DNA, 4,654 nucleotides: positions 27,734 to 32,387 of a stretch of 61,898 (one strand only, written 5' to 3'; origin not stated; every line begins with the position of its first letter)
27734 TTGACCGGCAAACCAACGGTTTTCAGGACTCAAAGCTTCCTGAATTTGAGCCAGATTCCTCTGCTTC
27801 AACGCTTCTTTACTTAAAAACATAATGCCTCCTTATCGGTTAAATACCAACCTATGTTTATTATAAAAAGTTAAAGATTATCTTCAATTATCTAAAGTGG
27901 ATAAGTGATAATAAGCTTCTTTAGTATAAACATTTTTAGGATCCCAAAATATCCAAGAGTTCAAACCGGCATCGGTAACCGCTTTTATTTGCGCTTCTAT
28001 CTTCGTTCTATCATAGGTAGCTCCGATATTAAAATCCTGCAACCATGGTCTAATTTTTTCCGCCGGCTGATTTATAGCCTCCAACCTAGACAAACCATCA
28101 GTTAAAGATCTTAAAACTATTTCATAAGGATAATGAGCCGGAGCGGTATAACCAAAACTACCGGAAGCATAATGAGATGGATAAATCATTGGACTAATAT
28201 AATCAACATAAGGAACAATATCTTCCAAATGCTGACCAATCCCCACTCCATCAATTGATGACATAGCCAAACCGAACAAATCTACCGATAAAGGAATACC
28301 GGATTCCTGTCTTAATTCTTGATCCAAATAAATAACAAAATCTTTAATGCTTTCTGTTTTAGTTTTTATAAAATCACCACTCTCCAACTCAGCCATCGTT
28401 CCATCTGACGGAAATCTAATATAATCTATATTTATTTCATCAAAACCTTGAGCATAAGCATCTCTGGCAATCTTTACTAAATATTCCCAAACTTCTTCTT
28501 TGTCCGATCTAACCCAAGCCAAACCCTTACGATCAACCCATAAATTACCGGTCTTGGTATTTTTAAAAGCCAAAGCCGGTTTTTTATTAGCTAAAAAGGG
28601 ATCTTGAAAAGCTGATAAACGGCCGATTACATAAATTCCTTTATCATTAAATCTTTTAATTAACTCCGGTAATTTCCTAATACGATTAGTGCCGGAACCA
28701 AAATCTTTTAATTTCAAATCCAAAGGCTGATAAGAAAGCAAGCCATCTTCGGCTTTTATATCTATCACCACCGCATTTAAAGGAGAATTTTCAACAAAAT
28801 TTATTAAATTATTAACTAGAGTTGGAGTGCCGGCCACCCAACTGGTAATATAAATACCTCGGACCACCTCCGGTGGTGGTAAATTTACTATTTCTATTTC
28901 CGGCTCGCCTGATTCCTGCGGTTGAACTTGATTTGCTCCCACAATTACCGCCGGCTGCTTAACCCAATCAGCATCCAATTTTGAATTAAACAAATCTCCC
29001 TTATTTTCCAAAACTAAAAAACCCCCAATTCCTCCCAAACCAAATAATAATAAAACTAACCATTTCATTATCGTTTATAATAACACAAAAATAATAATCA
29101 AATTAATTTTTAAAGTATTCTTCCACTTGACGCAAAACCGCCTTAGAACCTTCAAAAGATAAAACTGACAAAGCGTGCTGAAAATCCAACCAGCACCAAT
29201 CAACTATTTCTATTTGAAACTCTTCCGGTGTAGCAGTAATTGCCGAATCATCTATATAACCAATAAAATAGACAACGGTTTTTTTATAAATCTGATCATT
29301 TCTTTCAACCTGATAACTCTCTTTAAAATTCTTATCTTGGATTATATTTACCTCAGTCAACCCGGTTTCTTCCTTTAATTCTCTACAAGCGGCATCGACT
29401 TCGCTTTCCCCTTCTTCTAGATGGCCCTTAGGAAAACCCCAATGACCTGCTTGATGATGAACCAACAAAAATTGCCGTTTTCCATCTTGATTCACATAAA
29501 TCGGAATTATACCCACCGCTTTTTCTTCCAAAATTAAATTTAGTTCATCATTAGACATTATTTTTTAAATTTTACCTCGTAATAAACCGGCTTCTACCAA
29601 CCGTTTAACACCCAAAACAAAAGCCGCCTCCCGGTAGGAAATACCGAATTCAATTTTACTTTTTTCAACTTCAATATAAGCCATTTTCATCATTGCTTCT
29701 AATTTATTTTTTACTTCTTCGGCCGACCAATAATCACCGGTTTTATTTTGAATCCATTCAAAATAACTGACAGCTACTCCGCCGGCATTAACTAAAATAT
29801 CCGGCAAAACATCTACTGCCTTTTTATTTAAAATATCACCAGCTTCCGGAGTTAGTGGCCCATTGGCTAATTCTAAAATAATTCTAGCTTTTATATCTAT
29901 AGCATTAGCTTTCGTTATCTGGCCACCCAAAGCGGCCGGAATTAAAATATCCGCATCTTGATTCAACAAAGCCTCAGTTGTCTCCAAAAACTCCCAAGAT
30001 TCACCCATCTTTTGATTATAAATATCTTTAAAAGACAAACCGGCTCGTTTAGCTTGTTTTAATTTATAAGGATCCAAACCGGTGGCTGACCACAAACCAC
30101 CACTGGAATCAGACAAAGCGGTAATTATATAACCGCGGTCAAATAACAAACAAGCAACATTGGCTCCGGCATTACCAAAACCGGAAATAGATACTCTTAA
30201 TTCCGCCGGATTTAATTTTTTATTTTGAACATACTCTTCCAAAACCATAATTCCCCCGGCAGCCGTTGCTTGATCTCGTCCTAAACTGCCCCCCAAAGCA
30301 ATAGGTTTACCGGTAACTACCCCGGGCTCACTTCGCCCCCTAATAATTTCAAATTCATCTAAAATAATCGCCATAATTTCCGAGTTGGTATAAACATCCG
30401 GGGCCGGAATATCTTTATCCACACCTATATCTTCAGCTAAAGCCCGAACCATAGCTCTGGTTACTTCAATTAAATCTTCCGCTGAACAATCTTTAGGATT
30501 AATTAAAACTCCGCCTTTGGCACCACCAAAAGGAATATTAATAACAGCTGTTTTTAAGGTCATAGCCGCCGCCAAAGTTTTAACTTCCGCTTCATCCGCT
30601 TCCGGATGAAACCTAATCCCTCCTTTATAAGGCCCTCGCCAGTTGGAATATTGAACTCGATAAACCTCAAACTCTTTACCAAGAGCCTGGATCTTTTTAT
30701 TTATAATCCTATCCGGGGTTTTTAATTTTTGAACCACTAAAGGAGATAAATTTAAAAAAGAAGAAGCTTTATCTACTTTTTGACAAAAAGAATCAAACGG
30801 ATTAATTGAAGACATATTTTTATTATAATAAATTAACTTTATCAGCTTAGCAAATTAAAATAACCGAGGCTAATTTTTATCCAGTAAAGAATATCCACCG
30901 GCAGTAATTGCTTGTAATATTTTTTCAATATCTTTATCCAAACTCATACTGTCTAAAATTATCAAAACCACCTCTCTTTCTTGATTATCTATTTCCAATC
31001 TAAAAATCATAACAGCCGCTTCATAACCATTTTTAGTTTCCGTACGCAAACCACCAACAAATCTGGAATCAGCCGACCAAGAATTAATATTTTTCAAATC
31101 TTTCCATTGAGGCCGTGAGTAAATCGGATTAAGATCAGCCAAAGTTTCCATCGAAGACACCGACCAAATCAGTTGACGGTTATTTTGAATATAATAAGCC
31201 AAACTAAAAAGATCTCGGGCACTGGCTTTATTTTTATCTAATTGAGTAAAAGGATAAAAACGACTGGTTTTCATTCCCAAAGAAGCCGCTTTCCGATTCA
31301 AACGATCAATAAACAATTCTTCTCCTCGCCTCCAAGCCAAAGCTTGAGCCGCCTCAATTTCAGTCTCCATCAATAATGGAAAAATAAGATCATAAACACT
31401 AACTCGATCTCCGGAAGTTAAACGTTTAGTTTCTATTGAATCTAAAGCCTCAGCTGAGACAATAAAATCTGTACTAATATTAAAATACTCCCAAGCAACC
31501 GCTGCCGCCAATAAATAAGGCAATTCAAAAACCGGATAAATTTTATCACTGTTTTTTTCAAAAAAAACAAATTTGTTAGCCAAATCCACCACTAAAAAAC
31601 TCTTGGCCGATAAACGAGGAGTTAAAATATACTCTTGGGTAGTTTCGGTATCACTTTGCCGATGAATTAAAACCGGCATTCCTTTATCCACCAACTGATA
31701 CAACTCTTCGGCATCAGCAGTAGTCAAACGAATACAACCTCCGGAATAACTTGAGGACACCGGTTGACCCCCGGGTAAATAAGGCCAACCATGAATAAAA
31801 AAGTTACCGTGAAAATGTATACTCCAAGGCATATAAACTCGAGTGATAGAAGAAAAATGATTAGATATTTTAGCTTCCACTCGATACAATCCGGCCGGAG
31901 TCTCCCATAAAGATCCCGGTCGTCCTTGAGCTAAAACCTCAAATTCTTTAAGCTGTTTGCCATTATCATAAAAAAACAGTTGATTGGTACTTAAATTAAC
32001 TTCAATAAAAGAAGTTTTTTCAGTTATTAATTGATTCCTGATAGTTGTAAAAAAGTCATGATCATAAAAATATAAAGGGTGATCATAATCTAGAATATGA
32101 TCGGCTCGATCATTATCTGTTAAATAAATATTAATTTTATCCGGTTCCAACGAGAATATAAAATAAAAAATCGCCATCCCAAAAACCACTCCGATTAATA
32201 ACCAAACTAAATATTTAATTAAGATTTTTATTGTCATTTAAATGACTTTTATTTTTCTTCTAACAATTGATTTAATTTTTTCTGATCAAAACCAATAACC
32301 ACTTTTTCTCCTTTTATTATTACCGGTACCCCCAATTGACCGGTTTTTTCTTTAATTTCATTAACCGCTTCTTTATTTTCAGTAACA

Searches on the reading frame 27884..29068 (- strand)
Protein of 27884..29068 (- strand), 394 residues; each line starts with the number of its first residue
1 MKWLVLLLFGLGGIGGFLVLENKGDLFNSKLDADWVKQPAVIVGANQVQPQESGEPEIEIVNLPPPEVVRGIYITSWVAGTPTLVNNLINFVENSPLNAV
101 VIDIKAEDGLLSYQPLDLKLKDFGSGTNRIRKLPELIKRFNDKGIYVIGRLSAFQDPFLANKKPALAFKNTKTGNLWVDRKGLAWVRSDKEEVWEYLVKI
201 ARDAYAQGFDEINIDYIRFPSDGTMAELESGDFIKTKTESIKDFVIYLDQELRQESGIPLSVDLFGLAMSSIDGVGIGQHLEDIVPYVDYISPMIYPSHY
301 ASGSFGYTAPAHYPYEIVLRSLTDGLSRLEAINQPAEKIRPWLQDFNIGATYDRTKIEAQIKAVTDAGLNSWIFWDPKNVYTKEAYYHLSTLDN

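Call 38: search_protein_families(library=pfam, proteins=[window:27884-29068:-], max_evalue=0.00001)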
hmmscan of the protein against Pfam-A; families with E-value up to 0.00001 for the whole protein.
window:27884-29068:- (394 aa): 1 family
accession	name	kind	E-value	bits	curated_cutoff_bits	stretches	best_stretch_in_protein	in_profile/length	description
PF13200.12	DUF4015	-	6.7e-97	324.8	27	1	71-381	1-313/313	Putative glycosyl hydrolase domain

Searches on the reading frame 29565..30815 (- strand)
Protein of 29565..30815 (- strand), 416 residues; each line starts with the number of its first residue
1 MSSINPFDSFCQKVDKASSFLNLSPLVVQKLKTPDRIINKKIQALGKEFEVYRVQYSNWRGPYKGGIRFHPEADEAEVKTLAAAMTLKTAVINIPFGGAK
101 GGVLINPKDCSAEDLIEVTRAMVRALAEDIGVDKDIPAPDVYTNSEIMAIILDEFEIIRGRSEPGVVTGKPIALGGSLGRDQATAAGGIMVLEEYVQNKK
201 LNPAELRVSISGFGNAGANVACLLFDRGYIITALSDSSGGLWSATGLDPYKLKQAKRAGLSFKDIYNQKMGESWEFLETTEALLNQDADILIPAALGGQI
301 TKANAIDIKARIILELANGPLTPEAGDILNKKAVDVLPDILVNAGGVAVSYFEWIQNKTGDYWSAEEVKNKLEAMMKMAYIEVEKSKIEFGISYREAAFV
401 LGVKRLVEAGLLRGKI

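Call 16: search_protein_families(library=pfam, proteins=[window:29565-30815:-], max_evalue=0.001)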
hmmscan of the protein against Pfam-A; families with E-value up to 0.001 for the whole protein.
window:29565-30815:- (416 aa): 2 families
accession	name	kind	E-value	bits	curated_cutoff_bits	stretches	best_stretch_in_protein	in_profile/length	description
PF00208.27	ELFV_dehydrog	-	1.2e-62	212.2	23.4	1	175-414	1-241/241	Glutamate/Leucine/Phenylalanine/Valine dehydrogenase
PF02812.23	ELFV_dehydrog_N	-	1.8e-40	138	25.3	1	47-156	19-128/129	Glu/Leu/Phe/Val dehydrogenase, dimerisation domain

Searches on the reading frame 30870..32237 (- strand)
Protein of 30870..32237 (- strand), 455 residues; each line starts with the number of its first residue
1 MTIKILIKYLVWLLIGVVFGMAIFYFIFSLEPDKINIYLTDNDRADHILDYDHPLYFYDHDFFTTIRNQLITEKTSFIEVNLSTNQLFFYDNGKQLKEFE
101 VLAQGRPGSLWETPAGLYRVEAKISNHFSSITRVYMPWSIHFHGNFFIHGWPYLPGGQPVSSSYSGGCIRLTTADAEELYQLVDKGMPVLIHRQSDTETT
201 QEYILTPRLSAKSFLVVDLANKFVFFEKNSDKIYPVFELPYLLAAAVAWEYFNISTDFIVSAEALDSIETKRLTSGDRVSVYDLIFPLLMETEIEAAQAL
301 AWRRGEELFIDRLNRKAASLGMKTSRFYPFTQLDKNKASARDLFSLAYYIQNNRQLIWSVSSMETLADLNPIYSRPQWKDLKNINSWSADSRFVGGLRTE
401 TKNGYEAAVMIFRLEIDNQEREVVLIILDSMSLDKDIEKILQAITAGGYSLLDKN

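Call 16: search_protein_families(library=pfam, proteins=[window:30870-32237:-], max_evalue=0.001)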
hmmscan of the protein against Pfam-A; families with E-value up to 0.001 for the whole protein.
window:30870-32237:- (455 aa): 2 families
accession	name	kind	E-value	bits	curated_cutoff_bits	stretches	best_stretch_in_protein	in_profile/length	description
PF03734.19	YkuD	-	5.2e-19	69.7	23.4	1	77-191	3-146/146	L,D-transpeptidase catalytic domain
PF00768.25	Peptidase_S11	-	5.2e-12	46.2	27.6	1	206-365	7-180/239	D-alanyl-D-alanine carboxypeptidase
